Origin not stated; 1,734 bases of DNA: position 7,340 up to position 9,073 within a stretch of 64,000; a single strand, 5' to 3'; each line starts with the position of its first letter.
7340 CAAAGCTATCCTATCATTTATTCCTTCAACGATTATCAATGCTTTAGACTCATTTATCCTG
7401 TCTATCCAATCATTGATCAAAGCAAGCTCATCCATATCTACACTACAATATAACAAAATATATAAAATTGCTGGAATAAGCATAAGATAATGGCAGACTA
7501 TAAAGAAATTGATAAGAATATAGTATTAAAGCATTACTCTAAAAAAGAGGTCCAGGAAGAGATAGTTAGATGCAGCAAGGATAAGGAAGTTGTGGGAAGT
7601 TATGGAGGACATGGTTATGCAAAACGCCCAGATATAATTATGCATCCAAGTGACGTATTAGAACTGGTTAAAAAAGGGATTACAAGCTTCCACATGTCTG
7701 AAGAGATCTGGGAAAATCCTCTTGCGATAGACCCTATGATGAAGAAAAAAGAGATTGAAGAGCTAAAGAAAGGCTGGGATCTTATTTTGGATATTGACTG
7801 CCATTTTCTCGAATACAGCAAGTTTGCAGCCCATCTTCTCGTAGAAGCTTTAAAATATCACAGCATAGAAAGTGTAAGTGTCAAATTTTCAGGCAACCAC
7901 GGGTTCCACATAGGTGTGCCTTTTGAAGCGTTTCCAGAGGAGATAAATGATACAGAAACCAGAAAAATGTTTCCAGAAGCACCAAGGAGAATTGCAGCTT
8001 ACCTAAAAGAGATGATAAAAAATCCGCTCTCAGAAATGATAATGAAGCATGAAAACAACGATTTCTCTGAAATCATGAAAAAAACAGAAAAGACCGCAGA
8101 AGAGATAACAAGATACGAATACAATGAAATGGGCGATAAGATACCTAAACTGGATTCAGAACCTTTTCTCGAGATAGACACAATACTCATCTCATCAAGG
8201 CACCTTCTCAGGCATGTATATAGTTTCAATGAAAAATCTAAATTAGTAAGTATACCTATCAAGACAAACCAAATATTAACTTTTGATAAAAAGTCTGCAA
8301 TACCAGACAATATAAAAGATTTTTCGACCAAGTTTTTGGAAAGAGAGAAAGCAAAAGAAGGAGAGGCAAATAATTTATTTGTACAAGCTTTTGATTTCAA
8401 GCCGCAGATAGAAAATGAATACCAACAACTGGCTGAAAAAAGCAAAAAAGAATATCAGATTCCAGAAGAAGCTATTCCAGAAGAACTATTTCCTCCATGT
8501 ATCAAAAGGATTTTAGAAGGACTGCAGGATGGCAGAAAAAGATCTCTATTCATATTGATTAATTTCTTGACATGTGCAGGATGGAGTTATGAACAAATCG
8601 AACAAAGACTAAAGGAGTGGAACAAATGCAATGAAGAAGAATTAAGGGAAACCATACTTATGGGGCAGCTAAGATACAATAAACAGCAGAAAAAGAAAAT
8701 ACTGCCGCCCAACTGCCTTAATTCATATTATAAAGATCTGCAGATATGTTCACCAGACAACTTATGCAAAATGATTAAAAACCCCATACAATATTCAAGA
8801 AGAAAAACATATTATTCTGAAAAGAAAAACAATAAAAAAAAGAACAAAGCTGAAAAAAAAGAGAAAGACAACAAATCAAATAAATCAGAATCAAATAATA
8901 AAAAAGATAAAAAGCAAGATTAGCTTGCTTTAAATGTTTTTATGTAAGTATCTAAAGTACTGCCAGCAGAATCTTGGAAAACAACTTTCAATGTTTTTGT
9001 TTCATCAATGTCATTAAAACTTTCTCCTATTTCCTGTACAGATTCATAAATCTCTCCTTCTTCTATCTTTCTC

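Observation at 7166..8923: Single-polypeptide PriS–PriL primase, divergently paired with a stand-alone Toprim protein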

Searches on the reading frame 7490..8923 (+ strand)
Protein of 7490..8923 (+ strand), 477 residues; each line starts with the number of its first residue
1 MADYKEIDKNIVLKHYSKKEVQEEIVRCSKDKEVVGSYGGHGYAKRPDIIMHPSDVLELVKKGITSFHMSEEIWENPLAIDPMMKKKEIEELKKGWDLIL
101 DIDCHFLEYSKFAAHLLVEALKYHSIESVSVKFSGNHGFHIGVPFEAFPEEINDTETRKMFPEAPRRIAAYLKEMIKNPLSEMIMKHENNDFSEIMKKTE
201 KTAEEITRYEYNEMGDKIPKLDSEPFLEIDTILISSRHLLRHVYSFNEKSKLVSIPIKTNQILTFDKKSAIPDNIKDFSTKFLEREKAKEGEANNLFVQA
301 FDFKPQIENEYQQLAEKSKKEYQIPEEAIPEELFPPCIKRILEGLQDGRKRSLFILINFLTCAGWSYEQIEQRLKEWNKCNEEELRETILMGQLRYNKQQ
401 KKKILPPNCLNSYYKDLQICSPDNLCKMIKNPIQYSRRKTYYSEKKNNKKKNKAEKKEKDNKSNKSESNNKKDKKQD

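Call 3: search_protein_families(library=pfam, proteins=[window:7490-8923:+], max_evalue=1)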
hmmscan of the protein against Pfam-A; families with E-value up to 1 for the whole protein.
window:7490-8923:+ (477 aa): 3 families
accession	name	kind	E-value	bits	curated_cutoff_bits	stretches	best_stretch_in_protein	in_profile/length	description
PF04104.19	DNA_primase_lrg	-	3.6e-06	27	22.4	1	277-430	58-218/266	Eukaryotic and archaeal DNA primase, large subunit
PF01896.25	DNA_primase_S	-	0.0012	19.7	26.8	1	113-258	27-162/163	DNA primase small subunit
PF21686.3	LigD_Prim-Pol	-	0.0036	17.3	27.4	1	87-157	92-161/254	LigD, primase-polymerase domain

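Call 4: search_protein_families(library=ncbifam, proteins=[window:7490-8923:+], max_evalue=1)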
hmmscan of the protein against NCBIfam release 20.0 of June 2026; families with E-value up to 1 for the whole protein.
window:7490-8923:+ (477 aa): 8 families
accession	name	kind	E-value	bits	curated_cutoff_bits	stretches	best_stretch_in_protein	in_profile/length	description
NF002588.0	PRK02249.1-2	equivalog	2.1e-11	43.8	439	1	310-466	204-358/360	DNA primase regulatory subunit PriL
NF003051.0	PRK03968.1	equivalog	3.4e-09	36.3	431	2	405-453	356-404/406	DNA primase large subunit PriL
NF002589.0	PRK02249.1-3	equivalog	1.1e-08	35.1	339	1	304-440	207-342/348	DNA primase regulatory subunit PriL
NF002591.0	PRK02249.1-5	equivalog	1.4e-07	31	479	1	327-461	218-350/351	DNA primase regulatory subunit PriL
NF002590.0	PRK02249.1-4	equivalog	1.6e-07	30.8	459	1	329-447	226-343/358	DNA primase regulatory subunit PriL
NF006149.0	PRK08296.1-1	equivalog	0.0041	15.6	730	1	10-63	440-494/568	hypothetical protein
NF003810.1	PRK05399.1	equivalog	0.0063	15.2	480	1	60-208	386-537/793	DNA mismatch repair protein MutS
TIGR02778.1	ligD_pol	equivalog_domain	0.029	14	214.7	1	85-152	104-170/245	non-homologous end-joining DNA ligase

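Call 8: search_solved_structures(query=window:7490-8923:+, max_evalue=10, show_alignments=3)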
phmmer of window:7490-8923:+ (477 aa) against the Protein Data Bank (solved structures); distinct sequences matched with E-value up to 10: 5.
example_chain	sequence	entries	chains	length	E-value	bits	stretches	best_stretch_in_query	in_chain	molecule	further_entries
9f26_B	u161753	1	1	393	9.4e-09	38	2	405-458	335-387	DNA primase large subunit PriL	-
8xi8_A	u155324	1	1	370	0.18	14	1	289-346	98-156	TGF-beta-activated kinase 1 and MAP3K7-binding protein 1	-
2pom_A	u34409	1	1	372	0.18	14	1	289-346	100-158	Mitogen-activated protein kinase kinase kinase 7-interacting protein 1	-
2j4o_A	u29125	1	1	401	0.2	13.9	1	289-346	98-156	MITOGEN-ACTIVATED PROTEIN KINASE KINASE KINASE 7-INTERACTING PROTEIN 1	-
5nzz_A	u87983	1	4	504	0.28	13.4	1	289-346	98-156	TGF-beta-activated kinase 1 and MAP3K7-binding protein 1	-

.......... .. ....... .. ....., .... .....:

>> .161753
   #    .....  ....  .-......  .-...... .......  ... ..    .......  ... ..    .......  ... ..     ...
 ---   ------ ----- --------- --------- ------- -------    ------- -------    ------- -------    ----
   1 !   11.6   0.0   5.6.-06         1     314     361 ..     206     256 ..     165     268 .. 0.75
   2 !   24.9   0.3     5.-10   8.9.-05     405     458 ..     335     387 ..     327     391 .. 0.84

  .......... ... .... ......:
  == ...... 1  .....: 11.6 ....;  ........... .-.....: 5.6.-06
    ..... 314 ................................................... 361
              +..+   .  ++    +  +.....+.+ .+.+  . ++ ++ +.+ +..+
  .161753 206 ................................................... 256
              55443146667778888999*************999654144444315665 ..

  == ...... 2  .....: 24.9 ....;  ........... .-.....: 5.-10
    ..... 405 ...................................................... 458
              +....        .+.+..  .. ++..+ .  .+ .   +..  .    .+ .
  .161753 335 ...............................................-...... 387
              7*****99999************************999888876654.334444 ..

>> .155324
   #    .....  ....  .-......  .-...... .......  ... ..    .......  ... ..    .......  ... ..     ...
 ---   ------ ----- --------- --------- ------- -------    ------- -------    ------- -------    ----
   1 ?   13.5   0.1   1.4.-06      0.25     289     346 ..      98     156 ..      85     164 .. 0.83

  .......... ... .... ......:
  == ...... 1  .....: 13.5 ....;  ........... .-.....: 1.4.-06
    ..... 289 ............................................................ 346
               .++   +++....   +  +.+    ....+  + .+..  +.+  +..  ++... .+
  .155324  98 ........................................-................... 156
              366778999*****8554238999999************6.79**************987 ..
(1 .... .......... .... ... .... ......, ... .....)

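Call 9: find_homologous_proteins(query=window:7490-8923:+)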
Query window:7490-8923:+ (477 aa): 1899 proteins with E <= 0.001 among 8000 candidates; the best 120 are listed.
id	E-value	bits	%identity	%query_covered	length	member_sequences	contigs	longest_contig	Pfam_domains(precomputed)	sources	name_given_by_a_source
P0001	0.0e+0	1067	100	100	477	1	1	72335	-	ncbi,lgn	-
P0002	6.2e-200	683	69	92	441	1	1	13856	-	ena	-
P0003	4.4e-197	674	69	93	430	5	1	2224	PF04104.20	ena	-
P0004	7.4e-194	663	68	93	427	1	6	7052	PF04104.20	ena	-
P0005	1.3e-189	649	65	93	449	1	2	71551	PF04104.20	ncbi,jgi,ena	-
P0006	8.7e-167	574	56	98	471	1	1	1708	PF01896.26,PF21686.4,PF04104.20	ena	-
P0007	1.0e-165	570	58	92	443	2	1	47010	PF04104.20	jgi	jgi:hypothetical protein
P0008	2.1e-165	569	58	92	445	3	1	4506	PF01896.26,PF04104.20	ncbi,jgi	-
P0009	2.9e-165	569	58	92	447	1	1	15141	-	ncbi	-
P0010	4.3e-165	568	57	94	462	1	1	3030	PF04104.20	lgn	-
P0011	2.6e-164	566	56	91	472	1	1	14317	PF01896.26,PF04104.20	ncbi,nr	ncbi:MAG: hypothetical protein NTV63_02490 [Candidatus Woesearchaeota archaeon]|nr:hypothetical prot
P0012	1.1e-163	564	58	93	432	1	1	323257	PF01896.26,PF04104.20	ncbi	ncbi:hypothetical protein ACFLZ7_00025 [Nanoarchaeota archaeon]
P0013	1.5e-163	563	55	92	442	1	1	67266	PF01896.26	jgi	jgi:DNA primase catalytic subunit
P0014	6.6e-163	561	60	91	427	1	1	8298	PF04104.20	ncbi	-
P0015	3.3e-162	559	56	92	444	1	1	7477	PF04104.20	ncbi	-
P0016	1.6e-161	557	58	90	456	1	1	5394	PF01896.26,PF04104.20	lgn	-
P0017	5.5e-161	555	56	93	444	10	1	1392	PF01896.26,PF04104.20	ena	-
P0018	9.4e-161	554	57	90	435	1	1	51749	PF04104.20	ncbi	-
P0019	2.6e-160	553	57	93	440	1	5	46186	PF01896.26,PF04104.20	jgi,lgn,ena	-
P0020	3.2e-160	552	57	93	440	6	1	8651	PF01896.26,PF04104.20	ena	-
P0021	3.3e-160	552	56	89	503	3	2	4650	PF04104.20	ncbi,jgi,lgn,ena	-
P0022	3.8e-160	552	57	91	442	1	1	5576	PF01896.26,PF04104.20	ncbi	-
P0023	5.5e-160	551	59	89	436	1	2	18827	PF04104.20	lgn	-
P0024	9.2e-160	551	58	92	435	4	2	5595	PF01896.26,PF04104.20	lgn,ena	-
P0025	1.3e-159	550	56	93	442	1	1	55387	PF01896.26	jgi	jgi:DNA primase catalytic subunit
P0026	4.0e-159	549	57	91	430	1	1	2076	PF01896.26,PF04104.20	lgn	-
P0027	6.4e-159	548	55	92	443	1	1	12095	PF01896.26,PF04104.20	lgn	-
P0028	2.7e-158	546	56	91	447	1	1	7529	PF01896.26,PF04104.20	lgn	-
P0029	2.9e-158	546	56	92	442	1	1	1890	PF01896.26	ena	-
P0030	4.1e-158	545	56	92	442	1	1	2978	PF01896.26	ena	-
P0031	5.0e-158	545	56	92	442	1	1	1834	PF01896.26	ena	-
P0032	5.6e-158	545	57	91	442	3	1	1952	PF01896.26,PF04104.20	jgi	-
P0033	5.6e-158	545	53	98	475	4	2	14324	PF04104.20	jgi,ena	-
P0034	5.8e-158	545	56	93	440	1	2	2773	PF01896.26,PF04104.20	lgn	-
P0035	9.8e-158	544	54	95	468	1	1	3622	PF01896.26,PF04104.20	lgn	-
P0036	1.5e-157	543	56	93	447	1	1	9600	PF01896.26,PF04104.20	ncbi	-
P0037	1.8e-157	543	55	91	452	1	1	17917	PF04104.20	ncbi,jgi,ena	-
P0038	3.9e-157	542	54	94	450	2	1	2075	PF01896.26,PF04104.20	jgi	-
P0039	6.5e-157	541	56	93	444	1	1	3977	PF01896.26,PF04104.20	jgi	-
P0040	1.1e-156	541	56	92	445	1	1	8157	PF01896.26,PF04104.20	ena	-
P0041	1.3e-156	540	54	91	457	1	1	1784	PF04104.20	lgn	-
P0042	1.4e-156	540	54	96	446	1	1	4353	PF01896.26,PF04104.20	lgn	-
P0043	1.7e-156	540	55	92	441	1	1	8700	PF01896.26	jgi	jgi:hypothetical protein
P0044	1.8e-156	540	56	91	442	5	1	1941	PF01896.26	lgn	-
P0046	2.1e-156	540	57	90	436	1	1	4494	PF21686.4,PF04104.20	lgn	-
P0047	3.0e-156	539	53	98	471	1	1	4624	PF01896.26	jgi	jgi:DNA primase catalytic subunit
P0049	5.0e-156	538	56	93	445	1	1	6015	PF01896.26,PF04104.20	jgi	-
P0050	5.2e-156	538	53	96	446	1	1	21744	PF01896.26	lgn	-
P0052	7.1e-156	538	55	92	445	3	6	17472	PF04104.20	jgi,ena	jgi:hypothetical protein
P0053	7.7e-156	538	56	89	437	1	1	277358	PF04104.20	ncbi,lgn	-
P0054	1.1e-155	537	55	92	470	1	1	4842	PF01896.26,PF04104.20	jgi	jgi:hypothetical protein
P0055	1.2e-155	537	57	88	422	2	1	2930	PF04104.20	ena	-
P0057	1.5e-155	537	55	93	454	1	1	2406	PF01896.26,PF04104.20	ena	-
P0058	2.3e-155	536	56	89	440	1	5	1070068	PF01896.26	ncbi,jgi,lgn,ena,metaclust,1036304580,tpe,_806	jgi:hypothetical protein|metaclust:\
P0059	2.4e-155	536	55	93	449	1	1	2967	PF01896.26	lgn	-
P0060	2.4e-155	536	53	96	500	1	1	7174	PF01896.26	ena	-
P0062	3.7e-155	536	54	91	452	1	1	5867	PF01896.26,PF04104.20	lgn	-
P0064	4.5e-155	535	55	92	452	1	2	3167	PF01896.26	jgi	-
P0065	4.8e-155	535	55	92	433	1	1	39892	PF01896.26,PF04104.20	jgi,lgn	-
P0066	7.7e-155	535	55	91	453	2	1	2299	PF01896.26,PF04104.20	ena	-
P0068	1.7e-154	533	54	94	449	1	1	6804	PF01896.26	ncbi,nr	ncbi:hypothetical protein HYY71_06350 [Candidatus Woesearchaeota archaeon]|nr:hypothetical protein [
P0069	1.9e-154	533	57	94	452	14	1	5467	PF01896.26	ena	-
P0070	2.0e-154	533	55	94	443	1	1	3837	PF01896.26,PF04104.20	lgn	-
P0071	2.5e-154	533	55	92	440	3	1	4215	PF01896.26,PF04104.20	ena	-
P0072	3.2e-154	532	55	91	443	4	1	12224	PF01896.26,PF04104.20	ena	-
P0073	6.0e-154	532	53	94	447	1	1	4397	PF01896.26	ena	-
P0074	6.8e-154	531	55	90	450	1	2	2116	PF01896.26,PF21686.4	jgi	-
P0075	7.7e-154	531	55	91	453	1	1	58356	PF01896.26,PF04104.20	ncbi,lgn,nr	ncbi:MAG: hypothetical protein U9R08_06860 [Nanoarchaeota archaeon]|nr:hypothetical protein [Nanoarc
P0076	9.7e-154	531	55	93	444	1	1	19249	PF01896.26,PF04104.20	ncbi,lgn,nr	ncbi:hypothetical protein KY347_06385 [Candidatus Woesearchaeota archaeon]|nr:hypothetical protein [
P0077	1.0e-153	531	56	91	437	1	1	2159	PF01896.26,PF04104.20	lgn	-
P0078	1.3e-153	530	56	91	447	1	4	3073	PF01896.26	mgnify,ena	mgnify:CR=1 FL=1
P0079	1.9e-153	530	52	95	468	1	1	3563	PF01896.26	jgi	jgi:hypothetical protein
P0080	2.2e-153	530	55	93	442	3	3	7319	PF01896.26,PF04104.20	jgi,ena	-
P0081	2.4e-153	530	55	94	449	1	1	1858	PF01896.26,PF04104.20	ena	-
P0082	2.6e-153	529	56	90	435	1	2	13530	PF01896.26,PF04104.20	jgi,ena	-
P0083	2.7e-153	529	54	91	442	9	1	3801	PF01896.26,PF04104.20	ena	-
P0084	3.6e-153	529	54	93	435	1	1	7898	PF01896.26,PF04104.20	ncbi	-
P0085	3.7e-153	529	54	92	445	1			PF01896.26,PF04104.20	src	-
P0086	4.0e-153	529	54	96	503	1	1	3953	PF01896.26,PF04104.20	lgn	-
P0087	4.6e-153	529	52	97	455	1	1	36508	PF01896.26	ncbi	-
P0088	4.6e-153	529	55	92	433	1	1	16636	PF01896.26,PF04104.20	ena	-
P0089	4.9e-153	529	53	94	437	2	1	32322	PF01896.26,PF04104.20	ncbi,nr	ncbi:hypothetical protein KY328_01305 [Candidatus Woesearchaeota archaeon]|nr:hypothetical protein [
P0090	6.1e-153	528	55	92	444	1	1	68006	PF01896.26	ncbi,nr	ncbi:hypothetical protein JYT91_00040 [archaeon AH-315-M20]|nr:hypothetical protein [archaeon AH-315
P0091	6.3e-153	528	55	94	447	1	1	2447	PF01896.26,PF21686.4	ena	-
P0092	6.9e-153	528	52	95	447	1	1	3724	PF01896.26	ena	-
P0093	7.0e-153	528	54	94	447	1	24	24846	PF01896.26,PF21686.4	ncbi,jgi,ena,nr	ncbi:hypothetical protein J4480_00375 [Candidatus Woesearchaeota archaeon]|nr:hypothetical protein [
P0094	7.4e-153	528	52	92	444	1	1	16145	PF01896.26,PF04104.20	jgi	jgi:hypothetical protein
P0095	7.4e-153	528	54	91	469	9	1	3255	PF01896.26,PF04104.20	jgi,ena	-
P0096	8.1e-153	528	54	94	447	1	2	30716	PF01896.26,PF21686.4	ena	-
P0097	8.3e-153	528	54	91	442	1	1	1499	PF01896.26,PF04104.20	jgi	-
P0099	8.5e-153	528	53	92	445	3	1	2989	PF01896.26,PF04104.20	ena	-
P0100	9.0e-153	528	54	93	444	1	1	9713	PF01896.26,PF04104.20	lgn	-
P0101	1.2e-152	527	54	93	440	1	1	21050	PF01896.26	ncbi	ncbi:MAG: DNA primase small subunit domain-containing protein, partial [Candidatus Woesearchaeota ar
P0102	1.3e-152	527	55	92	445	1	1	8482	PF01896.26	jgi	-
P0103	1.6e-152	527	53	93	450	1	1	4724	PF01896.26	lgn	-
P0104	1.6e-152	527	54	93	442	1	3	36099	PF04104.20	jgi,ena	-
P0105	1.8e-152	527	54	94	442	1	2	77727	PF01896.26,PF04104.20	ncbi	ncbi:MAG: DNA primase small subunit domain-containing protein [Candidatus Woesearchaeota archaeon]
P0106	2.0e-152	527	53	94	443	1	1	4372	PF01896.26,PF04104.20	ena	-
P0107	2.0e-152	527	54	91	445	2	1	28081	PF01896.26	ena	-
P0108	2.0e-152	527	54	95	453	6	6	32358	PF01896.26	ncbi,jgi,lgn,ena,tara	jgi:hypothetical protein|tara:strand:- start:245 stop:1606 length:1362 start_codon:yes stop_codon:ye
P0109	2.1e-152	526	55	93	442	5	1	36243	PF01896.26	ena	-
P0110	2.1e-152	526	55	93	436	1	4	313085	PF01896.26,PF04104.20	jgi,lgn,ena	jgi:DNA primase catalytic subunit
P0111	2.1e-152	526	56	92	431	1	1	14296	PF01896.26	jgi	jgi:hypothetical protein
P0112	3.6e-152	526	54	96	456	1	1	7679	PF01896.26,PF04104.20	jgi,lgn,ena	-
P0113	3.8e-152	526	54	91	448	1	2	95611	PF01896.26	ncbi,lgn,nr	ncbi:hypothetical protein HYV80_04575 [Candidatus Woesearchaeota archaeon]|nr:hypothetical protein [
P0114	4.0e-152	526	53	91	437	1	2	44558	PF01896.26,PF04104.20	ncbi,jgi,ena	-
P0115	5.7e-152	525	53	93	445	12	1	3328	PF01896.26,PF04104.20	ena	-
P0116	6.2e-152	525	54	92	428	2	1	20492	PF01896.26,PF04104.20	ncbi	-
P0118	9.9e-152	524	55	93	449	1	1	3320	PF01896.26,PF04104.20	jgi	-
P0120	1.0e-151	524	55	92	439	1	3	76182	PF01896.26,PF04104.20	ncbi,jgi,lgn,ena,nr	ncbi:hypothetical protein KY343_05520 [Candidatus Woesearchaeota archaeon]|nr:hypothetical protein [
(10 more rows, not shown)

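Call 11: list_cluster_members(proteins=[window:7490-8923:+, window:7166-7483:-, window:7166-7435:-])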
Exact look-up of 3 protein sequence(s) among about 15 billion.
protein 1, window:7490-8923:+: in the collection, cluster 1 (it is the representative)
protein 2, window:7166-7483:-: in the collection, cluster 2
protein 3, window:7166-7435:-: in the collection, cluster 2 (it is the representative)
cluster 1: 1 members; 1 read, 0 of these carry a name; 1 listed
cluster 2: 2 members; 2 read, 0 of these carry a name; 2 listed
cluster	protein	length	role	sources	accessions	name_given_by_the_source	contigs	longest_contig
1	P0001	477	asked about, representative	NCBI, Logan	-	-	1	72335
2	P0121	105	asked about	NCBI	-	-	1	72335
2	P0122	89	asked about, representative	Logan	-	-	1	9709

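Call 16: find_related_loci(query=A1, collection=genome_contigs, flank=10000)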
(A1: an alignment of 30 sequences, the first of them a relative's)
Query A1 (477 aa) in genome_contigs; peptide patterns used: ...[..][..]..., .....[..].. (x = any residue, [..] = any of these).
599 stretches matched a pattern (row limit reached: there are more); 550 encode a relative of the query (tblastn E <= 1e-3); the best 80 are kept; 80 distinct loci.
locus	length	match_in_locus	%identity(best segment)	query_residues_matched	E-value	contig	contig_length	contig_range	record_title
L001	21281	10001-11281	70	1-442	0e+0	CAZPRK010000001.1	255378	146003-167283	MAG TPA_asm: uncultured Methanosarcinales archaeon isolate SRP200020_co5_145 genome assembly, contig: NODE_30_length_255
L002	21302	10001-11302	57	5-440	2e-166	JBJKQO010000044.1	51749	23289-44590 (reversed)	MAG: Candidatus Woesearchaeota archaeon isolate Bin_36 S1Ck127_2550638_flag_0_multi_7.9973_len_51749, whole genome shotg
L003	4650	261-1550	56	12-436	1e-169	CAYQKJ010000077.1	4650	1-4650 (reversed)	MAG TPA_asm: uncultured Methanosarcinales archaeon isolate SRP098346_co1_64 genome assembly, contig: NODE_28326_length_4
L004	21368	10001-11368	53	7-474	2e-163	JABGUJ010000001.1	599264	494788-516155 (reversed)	MAG: Candidatus Woesearchaeota archaeon isolate SI034_bin151 k141_2074571, whole genome shotgun sequence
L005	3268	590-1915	57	12-459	2e-170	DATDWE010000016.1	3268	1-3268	MAG TPA_asm: Candidatus Nanoarchaeia archaeon isolate SMAG_U8102 k141_1851560, whole genome shotgun sequence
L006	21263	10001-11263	56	12-436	2e-161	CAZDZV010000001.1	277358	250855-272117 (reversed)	MAG TPA_asm: uncultured Methanosarcinales archaeon isolate SRP141376_co2_275 genome assembly, contig: NODE_38_length_277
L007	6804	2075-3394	54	7-455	6e-161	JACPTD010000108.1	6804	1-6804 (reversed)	MAG: Candidatus Woesearchaeota archaeon isolate NC_groundwater_723_Ag_S-0.2um_38_8 S36_SO-2_scaffold_561176, whole genom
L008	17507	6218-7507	55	7-440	1e-159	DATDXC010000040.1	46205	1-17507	MAG TPA_asm: Candidatus Nanoarchaeia archaeon isolate SMAG_U8128 k141_709141, whole genome shotgun sequence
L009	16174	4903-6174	56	13-440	9e-159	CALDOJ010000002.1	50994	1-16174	MAG TPA_asm: Candidatus Woesearchaeota archaeon isolate ERR2206790_bin.73_CONCOCT_v1.1_MAG genome assembly, contig: ERZ8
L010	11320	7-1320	54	10-451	3e-158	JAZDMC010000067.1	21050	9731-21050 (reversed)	MAG: Candidatus Woesearchaeota archaeon isolate MEGAHIT-group-0.632 k141_8074118, whole genome shotgun sequence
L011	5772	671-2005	54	7-456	1e-157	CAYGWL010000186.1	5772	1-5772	MAG TPA_asm: uncultured Methanosarcinales archaeon isolate ERP119294_co2_8 genome assembly, contig: k141_4191244, whole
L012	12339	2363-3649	53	10-442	3e-156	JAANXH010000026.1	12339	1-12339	MAG: Candidatus Woesearchaeota archaeon isolate SuakinDeep_MAG79_5 MAG795_26, whole genome shotgun sequence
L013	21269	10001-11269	53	7-442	4e-156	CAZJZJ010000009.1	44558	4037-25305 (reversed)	MAG TPA_asm: uncultured Methanosarcinales archaeon isolate SRP077602_co6_417 genome assembly, contig: NODE_1325_length_4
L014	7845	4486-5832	53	7-457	6e-156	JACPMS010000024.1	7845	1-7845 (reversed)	MAG: Candidatus Woesearchaeota archaeon isolate NC_groundwater_555_Ag_S-0.1um_38_11 S35_SO-1_scaffold_145604, whole geno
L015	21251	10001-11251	55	12-442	8e-156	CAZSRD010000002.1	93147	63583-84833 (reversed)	MAG TPA_asm: uncultured Methanosarcinales archaeon isolate SRP178699_co1_479 genome assembly, contig: NODE_152_length_93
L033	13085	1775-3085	53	12-445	4e-152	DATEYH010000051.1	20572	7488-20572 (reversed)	MAG TPA_asm: Candidatus Nanoarchaeia archaeon isolate SMAG_U8440 k141_90161, whole genome shotgun sequence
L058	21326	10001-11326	50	7-460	2e-146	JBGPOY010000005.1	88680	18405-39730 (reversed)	MAG: Candidatus Nanoarchaeia archaeon isolate OBJ2_061818_050_27 k141_3250567_length_88680_cov_11.0000, whole genome sho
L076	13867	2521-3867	49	7-465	7e-143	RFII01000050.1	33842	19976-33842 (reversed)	MAG: Candidatus Woesearchaeota archaeon isolate J072 k99_946056, whole genome shotgun sequence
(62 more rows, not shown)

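Call 29: predict_structure(alignment_id=A1)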
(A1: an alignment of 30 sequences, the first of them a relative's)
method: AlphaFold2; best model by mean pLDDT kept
length: 477 residues; sequences in the alignment: 30
mean_pLDDT: 85.8   pTM: 0.63
mean pLDDT of the five models: 85.8, 84.4, 84.4, 83.6, 83.2
residues with pLDDT >= 90: 266; 70-90: 159; 50-70: 26; < 50: 26
segments of 3 or more residues with pLDDT < 50: 234-236, 307-325
pLDDT, mean of each block of 10 residues (from residue 1): 71 96 94 87 73 91 92 86 80 93 93 98 97 94 97 91 90 95 95 92 91 88 89 61 93 96 96 94 94 95 64 44 57 91 90 92 90 94 90 91 78 81 78 84 77 80 70 53
secondary structure, 60 per line:
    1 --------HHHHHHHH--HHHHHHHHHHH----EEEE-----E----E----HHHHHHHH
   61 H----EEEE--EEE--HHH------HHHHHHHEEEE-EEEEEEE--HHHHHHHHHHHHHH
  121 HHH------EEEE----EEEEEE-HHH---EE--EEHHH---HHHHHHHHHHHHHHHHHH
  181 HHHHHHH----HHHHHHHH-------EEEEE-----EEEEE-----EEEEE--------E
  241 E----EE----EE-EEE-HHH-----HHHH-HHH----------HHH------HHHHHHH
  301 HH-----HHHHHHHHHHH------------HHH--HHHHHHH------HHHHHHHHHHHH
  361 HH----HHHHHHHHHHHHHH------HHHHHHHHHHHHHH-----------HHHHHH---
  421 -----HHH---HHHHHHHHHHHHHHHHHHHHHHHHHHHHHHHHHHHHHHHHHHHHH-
elements in order: H9-16 H19-29 E34-37 H53-61 E66-69 E72-74 H86-92 E93-96 E98-104 H107-123 E130-133 E138-143 H163-187 H192-199 E207-211 E217-221 E227-231 E255-257 H267-270 H294-302 H308-318 H336-342 H349-362 H367-380 H387-400 H412-417 H432-476
